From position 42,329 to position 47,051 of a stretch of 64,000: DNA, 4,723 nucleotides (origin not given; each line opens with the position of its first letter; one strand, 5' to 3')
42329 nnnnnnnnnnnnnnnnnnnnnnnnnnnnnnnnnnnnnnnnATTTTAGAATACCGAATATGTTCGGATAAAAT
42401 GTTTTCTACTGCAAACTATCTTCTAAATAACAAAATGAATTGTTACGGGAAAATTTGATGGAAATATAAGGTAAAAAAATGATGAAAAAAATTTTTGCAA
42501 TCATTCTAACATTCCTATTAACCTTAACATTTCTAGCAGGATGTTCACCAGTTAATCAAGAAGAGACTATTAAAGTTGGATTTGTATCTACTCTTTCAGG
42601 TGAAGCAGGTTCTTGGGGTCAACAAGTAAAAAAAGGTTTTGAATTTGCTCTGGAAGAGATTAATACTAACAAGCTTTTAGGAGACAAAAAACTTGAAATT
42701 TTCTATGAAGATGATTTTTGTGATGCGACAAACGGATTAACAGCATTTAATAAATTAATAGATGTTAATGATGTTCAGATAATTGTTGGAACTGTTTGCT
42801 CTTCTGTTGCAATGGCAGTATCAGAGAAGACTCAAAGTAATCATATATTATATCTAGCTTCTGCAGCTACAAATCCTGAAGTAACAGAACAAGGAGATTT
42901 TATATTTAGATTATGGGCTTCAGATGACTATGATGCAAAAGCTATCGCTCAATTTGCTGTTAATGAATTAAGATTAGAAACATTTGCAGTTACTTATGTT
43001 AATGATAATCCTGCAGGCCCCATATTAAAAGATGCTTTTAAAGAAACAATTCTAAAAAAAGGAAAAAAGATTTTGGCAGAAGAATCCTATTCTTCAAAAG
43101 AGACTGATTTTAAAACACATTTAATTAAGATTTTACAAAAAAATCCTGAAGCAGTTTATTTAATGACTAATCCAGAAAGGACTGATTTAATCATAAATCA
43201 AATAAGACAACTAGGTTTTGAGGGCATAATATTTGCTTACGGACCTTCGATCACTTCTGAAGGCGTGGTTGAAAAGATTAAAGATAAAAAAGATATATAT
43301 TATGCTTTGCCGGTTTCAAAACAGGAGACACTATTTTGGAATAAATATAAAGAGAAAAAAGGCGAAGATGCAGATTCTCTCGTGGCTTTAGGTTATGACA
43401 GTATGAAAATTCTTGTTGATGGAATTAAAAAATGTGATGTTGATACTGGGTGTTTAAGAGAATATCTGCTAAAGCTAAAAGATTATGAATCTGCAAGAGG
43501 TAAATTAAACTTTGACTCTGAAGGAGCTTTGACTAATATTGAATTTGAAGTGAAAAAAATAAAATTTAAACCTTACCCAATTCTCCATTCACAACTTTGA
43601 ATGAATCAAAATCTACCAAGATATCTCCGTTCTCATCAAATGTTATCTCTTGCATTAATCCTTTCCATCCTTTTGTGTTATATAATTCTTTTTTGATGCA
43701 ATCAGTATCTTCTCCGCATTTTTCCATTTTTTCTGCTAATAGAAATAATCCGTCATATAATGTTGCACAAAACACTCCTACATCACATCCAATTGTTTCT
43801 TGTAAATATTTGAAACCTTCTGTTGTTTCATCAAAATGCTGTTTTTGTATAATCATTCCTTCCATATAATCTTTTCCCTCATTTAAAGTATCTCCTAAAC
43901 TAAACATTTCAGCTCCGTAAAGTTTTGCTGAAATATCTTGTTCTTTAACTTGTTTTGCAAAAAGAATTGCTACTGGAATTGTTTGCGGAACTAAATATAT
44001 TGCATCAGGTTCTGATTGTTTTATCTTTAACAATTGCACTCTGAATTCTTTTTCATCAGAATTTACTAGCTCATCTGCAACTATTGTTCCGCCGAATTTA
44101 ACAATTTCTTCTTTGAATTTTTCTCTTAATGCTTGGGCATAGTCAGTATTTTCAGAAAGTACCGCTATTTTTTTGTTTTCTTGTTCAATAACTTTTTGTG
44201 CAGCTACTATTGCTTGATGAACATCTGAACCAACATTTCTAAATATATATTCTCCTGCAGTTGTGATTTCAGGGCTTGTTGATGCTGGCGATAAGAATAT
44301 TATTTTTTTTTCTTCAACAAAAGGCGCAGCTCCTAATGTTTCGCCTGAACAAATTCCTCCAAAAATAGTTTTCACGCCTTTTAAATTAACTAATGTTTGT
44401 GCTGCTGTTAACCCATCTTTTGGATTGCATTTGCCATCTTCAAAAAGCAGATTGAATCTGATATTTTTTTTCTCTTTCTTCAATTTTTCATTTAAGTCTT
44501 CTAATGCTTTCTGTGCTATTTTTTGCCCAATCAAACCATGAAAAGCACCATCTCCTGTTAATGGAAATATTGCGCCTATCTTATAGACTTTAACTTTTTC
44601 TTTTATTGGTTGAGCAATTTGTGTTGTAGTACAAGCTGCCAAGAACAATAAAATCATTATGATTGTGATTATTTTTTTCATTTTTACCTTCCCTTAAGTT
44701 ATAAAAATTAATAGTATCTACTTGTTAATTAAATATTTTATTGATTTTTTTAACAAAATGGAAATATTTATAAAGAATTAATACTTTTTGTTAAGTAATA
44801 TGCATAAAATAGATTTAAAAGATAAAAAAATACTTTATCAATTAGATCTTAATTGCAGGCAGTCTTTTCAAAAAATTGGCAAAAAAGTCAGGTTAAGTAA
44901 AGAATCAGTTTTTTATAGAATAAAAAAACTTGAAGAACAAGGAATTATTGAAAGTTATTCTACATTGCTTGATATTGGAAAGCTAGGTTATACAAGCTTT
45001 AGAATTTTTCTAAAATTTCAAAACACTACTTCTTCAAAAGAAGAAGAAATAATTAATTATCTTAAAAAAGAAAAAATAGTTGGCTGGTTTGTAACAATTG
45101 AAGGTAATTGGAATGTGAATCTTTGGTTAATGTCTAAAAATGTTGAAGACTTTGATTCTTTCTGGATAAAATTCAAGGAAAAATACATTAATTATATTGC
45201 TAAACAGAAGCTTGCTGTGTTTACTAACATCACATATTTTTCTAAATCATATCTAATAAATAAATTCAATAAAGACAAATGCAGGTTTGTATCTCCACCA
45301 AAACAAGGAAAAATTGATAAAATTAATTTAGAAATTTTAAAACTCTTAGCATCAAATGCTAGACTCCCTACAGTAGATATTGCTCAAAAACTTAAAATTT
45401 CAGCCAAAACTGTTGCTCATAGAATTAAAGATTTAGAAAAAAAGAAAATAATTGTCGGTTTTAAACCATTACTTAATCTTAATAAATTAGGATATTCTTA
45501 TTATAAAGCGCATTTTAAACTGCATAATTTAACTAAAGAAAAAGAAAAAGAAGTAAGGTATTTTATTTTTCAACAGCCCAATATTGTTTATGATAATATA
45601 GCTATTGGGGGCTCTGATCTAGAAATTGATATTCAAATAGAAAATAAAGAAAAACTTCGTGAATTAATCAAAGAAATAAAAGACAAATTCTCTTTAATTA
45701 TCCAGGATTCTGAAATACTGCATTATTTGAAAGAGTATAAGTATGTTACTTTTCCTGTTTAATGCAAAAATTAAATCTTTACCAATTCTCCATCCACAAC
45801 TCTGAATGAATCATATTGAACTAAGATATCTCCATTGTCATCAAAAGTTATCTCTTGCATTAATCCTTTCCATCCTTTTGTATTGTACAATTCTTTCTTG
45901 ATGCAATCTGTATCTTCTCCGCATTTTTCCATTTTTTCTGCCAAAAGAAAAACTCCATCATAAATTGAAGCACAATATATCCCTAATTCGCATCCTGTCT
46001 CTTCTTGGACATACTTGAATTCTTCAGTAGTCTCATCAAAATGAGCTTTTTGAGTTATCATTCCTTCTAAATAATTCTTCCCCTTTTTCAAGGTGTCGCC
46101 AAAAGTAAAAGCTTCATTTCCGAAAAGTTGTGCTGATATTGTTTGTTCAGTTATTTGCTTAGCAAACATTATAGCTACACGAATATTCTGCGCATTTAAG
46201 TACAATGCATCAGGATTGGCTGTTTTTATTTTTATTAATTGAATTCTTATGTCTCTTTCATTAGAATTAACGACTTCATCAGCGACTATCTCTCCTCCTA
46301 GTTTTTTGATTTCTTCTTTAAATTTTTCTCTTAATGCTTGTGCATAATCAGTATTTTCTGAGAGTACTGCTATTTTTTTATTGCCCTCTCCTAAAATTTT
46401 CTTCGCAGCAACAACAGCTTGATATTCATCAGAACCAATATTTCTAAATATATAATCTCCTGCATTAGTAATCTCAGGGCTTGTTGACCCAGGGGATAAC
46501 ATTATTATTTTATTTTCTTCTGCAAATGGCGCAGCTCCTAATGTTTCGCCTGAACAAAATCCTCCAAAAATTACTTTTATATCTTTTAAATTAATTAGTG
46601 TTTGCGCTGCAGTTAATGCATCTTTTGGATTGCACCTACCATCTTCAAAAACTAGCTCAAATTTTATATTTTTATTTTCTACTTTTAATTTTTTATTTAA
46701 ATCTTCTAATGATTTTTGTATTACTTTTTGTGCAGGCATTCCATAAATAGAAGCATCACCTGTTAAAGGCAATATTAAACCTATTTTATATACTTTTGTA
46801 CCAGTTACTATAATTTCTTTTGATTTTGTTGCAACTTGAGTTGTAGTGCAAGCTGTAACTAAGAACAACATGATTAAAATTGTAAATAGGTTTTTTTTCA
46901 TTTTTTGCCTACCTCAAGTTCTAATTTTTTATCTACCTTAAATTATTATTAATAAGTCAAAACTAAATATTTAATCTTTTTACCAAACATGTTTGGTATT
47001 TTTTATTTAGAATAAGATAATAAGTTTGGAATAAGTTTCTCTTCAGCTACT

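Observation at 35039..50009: Array of six LivK-like binding-protein and regulator cassettes around a single ABC transporter core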

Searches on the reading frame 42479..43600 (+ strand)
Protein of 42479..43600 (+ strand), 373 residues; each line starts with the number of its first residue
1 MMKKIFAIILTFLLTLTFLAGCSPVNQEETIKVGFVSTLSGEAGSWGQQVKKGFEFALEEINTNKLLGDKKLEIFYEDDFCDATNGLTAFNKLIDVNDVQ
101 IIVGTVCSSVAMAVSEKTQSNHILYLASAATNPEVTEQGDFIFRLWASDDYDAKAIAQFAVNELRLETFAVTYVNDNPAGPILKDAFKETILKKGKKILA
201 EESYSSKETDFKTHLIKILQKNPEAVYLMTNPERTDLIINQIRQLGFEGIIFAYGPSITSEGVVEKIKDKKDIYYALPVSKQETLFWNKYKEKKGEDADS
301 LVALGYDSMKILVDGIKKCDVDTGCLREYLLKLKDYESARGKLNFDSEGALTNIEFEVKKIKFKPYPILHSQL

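Call 4: search_protein_families(library=pfam, proteins=[window:42479-43600:+], max_evalue=0.001)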
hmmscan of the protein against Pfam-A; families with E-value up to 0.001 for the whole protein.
window:42479-43600:+ (373 aa): 3 families
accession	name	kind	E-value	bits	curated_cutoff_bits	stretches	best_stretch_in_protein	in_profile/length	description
PF13458.12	Peripla_BP_6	-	8.6e-46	157.6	31.7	1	30-348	1-325/343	Periplasmic binding protein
PF01094.35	ANF_receptor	-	4e-24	85.8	25.4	1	50-359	2-348/353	Receptor family ligand binding region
PF13433.12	Peripla_BP_5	-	6.8e-09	35.7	27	1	31-249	1-215/363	Periplasmic binding protein domain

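Call 14: search_protein_families(library=ncbifam, proteins=[window:42479-43600:+], max_evalue=0.001)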
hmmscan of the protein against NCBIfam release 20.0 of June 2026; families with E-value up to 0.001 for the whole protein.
window:42479-43600:+ (373 aa): 3 families
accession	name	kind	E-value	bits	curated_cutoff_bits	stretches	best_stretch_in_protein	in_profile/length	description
NF011933.0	PRK15404.1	subfamily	3.6e-35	121.7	477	1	17-359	13-358/370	high-affinity branched-chain amino acid ABC transporter substrate-binding protein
TIGR03407.1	urea_ABC_UrtA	exception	2.3e-08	33.3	492.75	1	31-234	1-203/361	urea ABC transporter substrate-binding protein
TIGR03669.1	urea_ABC_arch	equivalog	3.1e-07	29.7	494.8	1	31-229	1-195/375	urea ABC transporter substrate-binding protein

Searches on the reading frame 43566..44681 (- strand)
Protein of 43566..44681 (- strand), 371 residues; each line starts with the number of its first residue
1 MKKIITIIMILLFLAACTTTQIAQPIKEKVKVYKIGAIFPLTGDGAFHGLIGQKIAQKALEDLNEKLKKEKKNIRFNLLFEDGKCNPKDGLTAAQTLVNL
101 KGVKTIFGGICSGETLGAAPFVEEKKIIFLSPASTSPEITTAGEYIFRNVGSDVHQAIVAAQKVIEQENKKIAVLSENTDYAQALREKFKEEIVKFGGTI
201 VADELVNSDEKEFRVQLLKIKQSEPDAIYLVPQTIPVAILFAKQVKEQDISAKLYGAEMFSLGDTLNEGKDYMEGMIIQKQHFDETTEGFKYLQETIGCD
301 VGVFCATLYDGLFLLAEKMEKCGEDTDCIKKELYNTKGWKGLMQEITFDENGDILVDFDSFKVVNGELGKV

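Call 4: search_protein_families(library=pfam, proteins=[window:43566-44681:-], max_evalue=0.001)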
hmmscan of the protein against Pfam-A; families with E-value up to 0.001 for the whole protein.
window:43566-44681:- (371 aa): 3 families
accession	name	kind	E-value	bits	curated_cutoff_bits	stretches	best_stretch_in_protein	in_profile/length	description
PF13458.12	Peripla_BP_6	-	7.1e-39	134.9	31.7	1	33-352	2-327/343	Periplasmic binding protein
PF01094.35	ANF_receptor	-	2.2e-24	86.6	25.4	1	59-359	9-346/353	Receptor family ligand binding region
PF13433.12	Peripla_BP_5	-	5.6e-09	36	27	1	34-264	2-227/363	Periplasmic binding protein domain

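Call 14: search_protein_families(library=ncbifam, proteins=[window:43566-44681:-], max_evalue=0.001)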
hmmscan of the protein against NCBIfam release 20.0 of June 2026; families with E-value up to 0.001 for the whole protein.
window:43566-44681:- (371 aa): 3 families
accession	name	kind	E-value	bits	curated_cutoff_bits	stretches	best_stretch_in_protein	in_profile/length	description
NF011933.0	PRK15404.1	subfamily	1.4e-36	126.3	477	1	16-359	12-354/370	high-affinity branched-chain amino acid ABC transporter substrate-binding protein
TIGR03407.1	urea_ABC_UrtA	exception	2.3e-09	36.7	492.75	1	34-265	2-231/361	urea ABC transporter substrate-binding protein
TIGR03669.1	urea_ABC_arch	equivalog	6.5e-05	22.1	494.8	1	36-228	4-192/375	urea ABC transporter substrate-binding protein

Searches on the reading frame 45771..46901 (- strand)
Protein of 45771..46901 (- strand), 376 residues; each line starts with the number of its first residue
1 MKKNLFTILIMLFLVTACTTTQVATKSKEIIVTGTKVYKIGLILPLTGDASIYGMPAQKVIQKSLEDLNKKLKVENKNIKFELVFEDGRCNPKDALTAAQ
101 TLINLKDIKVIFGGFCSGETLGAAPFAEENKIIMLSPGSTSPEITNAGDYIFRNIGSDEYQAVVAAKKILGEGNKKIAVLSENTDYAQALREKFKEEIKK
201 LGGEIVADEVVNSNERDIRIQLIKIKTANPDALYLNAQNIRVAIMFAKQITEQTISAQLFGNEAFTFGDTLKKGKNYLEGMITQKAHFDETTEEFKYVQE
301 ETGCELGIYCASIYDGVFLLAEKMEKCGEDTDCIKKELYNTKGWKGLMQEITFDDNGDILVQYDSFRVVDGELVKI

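Call 4: search_protein_families(library=pfam, proteins=[window:45771-46901:-], max_evalue=0.001)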
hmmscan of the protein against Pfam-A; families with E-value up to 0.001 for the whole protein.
window:45771-46901:- (376 aa): 4 families
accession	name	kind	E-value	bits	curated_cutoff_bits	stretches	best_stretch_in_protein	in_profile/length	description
PF13458.12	Peripla_BP_6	-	1.4e-43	150.3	31.7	1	38-357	2-326/343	Periplasmic binding protein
PF01094.35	ANF_receptor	-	2.6e-29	102.8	25.4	1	60-364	5-346/353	Receptor family ligand binding region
PF13433.12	Peripla_BP_5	-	1.8e-12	47.5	27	1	39-330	2-297/363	Periplasmic binding protein domain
PF04348.19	LppC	-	0.00033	19.8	28.8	1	35-222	216-393/563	LppC putative lipoprotein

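Call 14: search_protein_families(library=ncbifam, proteins=[window:45771-46901:-], max_evalue=0.001)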
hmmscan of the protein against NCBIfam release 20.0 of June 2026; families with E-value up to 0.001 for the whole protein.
window:45771-46901:- (376 aa): 3 families
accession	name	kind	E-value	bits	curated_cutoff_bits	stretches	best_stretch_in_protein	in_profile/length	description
NF011933.0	PRK15404.1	subfamily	5.6e-39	134.2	477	1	35-359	24-350/370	high-affinity branched-chain amino acid ABC transporter substrate-binding protein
TIGR03407.1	urea_ABC_UrtA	exception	8.1e-13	48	492.75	1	39-289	2-252/361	urea ABC transporter substrate-binding protein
TIGR03669.1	urea_ABC_arch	equivalog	6.5e-07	28.7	494.8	1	39-233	2-192/375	urea ABC transporter substrate-binding protein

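Call 83: find_related_loci(query=window:45771-46901:-, collection=metagenome_contigs, flank=10000)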
Query window:45771-46901:- (376 aa) in metagenome_contigs; peptide patterns used: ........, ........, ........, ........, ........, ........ (x = any residue, [..] = any of these).
580 stretches matched a pattern; 2 encode a relative of the query (tblastn E <= 1e-3); 2 distinct loci.
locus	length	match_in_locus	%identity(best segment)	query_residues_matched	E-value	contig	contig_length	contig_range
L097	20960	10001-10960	36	39-359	1e-58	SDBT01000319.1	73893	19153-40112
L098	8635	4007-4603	27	18-222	8e-13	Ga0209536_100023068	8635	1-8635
